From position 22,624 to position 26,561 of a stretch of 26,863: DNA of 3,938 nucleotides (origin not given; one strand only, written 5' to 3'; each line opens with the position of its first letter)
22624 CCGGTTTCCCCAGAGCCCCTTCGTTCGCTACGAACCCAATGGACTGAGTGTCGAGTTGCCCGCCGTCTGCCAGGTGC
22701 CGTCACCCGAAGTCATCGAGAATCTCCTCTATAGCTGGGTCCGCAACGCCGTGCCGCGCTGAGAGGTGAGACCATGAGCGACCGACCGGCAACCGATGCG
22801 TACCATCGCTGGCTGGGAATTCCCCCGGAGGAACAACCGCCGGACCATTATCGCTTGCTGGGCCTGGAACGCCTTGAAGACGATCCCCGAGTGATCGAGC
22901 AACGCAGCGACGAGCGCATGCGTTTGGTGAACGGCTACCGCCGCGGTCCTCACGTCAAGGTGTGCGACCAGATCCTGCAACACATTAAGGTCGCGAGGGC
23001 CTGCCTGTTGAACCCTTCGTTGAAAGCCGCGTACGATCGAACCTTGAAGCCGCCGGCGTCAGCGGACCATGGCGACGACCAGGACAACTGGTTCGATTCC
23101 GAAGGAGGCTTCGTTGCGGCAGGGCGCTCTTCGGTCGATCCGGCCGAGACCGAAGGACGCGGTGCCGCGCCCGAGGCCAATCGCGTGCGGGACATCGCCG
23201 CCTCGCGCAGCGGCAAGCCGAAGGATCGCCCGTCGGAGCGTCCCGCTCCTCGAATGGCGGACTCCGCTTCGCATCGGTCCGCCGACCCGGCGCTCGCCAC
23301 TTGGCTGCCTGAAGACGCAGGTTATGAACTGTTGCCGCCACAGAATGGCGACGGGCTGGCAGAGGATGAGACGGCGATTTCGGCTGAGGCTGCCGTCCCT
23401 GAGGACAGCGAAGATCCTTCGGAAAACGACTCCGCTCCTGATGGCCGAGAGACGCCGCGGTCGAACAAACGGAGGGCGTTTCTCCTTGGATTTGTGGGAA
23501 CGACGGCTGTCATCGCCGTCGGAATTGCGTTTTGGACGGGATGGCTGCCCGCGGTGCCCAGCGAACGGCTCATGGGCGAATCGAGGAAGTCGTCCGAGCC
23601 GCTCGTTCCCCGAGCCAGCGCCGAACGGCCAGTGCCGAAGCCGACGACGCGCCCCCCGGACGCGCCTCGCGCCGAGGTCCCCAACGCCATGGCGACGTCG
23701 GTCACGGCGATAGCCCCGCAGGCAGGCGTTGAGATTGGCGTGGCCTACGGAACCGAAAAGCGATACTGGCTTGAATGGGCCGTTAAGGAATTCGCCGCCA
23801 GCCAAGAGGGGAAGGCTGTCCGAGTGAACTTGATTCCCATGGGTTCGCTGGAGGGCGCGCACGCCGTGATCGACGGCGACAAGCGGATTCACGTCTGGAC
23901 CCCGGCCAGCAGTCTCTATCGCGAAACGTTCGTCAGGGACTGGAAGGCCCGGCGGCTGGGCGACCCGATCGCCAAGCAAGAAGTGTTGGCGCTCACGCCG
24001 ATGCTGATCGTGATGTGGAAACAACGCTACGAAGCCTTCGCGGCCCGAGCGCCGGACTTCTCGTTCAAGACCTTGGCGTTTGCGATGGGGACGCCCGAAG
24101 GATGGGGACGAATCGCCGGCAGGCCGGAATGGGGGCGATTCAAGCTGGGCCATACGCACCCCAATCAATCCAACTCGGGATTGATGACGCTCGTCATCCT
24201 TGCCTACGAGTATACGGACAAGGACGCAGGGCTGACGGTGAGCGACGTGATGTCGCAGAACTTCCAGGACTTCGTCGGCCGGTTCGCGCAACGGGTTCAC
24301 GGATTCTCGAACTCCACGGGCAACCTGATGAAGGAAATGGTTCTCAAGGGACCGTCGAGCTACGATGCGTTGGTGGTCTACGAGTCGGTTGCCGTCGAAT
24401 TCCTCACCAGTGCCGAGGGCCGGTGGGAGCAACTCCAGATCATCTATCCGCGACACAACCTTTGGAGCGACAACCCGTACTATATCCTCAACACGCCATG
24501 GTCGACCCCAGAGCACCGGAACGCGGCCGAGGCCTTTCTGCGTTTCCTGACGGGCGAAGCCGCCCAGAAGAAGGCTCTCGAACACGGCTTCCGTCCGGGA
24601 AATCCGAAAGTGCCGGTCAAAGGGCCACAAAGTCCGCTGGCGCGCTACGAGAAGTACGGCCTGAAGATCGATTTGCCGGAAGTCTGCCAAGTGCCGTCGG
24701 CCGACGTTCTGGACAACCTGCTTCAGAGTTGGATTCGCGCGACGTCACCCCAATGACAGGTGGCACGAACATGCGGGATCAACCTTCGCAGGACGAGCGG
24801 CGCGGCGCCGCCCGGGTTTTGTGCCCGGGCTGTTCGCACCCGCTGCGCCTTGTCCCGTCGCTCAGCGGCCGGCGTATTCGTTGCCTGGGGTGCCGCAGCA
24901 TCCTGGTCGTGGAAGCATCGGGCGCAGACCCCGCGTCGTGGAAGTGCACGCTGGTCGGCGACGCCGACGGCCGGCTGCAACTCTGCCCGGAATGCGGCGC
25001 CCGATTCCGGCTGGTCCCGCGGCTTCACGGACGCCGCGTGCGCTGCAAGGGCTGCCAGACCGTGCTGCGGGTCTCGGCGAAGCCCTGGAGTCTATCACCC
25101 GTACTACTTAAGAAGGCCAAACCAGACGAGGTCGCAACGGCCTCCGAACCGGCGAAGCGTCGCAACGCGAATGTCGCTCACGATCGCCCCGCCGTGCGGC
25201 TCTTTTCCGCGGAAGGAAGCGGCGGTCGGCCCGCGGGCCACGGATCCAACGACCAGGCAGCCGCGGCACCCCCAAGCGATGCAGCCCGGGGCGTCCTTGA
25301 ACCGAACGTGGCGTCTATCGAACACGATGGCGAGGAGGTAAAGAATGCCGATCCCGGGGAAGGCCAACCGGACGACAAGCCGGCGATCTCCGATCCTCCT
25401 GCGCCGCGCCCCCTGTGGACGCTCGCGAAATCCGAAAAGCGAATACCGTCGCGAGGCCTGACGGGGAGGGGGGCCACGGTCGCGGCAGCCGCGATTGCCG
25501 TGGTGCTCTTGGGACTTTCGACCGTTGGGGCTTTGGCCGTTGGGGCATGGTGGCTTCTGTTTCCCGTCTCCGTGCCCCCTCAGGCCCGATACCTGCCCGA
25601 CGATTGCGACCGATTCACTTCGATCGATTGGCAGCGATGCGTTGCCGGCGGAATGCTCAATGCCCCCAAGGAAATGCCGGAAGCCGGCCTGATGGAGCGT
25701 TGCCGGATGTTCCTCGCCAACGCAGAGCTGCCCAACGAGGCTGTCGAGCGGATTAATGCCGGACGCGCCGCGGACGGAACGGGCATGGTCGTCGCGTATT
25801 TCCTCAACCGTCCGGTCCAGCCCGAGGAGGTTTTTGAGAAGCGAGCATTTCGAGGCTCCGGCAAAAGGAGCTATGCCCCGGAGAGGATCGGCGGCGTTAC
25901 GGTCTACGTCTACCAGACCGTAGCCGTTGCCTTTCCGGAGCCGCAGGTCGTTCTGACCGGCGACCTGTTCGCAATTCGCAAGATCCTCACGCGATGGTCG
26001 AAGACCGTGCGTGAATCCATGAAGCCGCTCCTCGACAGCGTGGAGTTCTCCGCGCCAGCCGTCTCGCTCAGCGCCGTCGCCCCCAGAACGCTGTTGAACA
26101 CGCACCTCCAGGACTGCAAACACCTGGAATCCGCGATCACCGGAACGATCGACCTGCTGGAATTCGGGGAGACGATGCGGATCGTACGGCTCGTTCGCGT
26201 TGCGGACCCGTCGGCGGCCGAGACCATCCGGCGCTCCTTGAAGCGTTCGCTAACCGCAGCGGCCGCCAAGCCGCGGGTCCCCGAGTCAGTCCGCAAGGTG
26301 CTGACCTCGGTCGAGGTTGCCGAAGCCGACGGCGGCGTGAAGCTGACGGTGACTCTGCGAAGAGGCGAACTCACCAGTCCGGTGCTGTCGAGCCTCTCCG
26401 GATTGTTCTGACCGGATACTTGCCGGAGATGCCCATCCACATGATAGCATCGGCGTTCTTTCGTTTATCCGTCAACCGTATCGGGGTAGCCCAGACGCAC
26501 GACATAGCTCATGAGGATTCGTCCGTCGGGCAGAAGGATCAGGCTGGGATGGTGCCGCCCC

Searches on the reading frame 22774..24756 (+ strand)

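Call 5: search_protein_families(library=pfam, proteins=[window:22774-24756:+], max_evalue=0.01)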
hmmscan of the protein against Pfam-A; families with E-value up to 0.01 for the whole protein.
window:22774-24756:+ (660 aa): 2 families
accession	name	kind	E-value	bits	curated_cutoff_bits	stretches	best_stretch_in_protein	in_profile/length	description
PF13531.11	SBP_bac_11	-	6.6e-15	55.9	25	1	322-607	2-227/227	Bacterial extracellular solute-binding protein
PF13416.11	SBP_bac_8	-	1.7e-07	31.8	27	1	435-614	107-266/279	Bacterial extracellular solute-binding protein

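Call 70: search_protein_families(library=ncbifam, proteins=[window:22774-24756:+], max_evalue=0.001)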
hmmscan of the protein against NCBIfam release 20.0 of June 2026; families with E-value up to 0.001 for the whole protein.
window:22774-24756:+ (660 aa): 0 families

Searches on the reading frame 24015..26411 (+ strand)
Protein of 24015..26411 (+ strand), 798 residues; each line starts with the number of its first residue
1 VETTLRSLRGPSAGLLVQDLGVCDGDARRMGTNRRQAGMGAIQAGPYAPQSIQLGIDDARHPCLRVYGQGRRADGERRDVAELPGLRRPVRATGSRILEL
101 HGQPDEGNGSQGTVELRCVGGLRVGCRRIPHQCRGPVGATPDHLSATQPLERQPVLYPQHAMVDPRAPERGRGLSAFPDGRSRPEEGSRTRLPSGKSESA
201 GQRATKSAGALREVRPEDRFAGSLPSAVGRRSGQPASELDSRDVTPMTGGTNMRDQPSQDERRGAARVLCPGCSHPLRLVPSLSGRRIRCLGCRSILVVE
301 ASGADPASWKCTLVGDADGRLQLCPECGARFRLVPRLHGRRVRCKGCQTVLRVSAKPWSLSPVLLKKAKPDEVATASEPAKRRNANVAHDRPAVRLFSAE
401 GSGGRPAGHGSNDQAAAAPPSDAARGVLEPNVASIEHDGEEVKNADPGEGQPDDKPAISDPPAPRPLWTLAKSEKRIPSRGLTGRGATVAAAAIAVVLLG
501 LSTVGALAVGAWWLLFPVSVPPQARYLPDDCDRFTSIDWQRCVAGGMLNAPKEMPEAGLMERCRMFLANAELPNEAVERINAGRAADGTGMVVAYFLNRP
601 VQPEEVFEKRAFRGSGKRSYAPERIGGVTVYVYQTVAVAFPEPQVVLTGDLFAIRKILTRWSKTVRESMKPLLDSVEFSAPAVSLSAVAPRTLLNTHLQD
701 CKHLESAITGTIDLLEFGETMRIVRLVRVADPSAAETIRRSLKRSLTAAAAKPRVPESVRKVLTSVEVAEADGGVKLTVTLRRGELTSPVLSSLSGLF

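Call 5: search_protein_families(library=pfam, proteins=[window:24015-26411:+], max_evalue=0.01)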
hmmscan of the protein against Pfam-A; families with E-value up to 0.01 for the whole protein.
window:24015-26411:+ (798 aa): 3 families
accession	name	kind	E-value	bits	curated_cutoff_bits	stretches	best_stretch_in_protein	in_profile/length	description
PF13719.11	Zn_ribbon_5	-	4.5e-06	26.8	29.3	0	324-350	5-34/37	zinc-ribbon domain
PF13717.11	Zn_ribbon_4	-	0.00081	19.7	30.3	1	324-350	5-34/36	zinc-ribbon domain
PF12773.13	DZR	-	0.0034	17.9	27.3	0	322-355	13-38/45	Double zinc ribbon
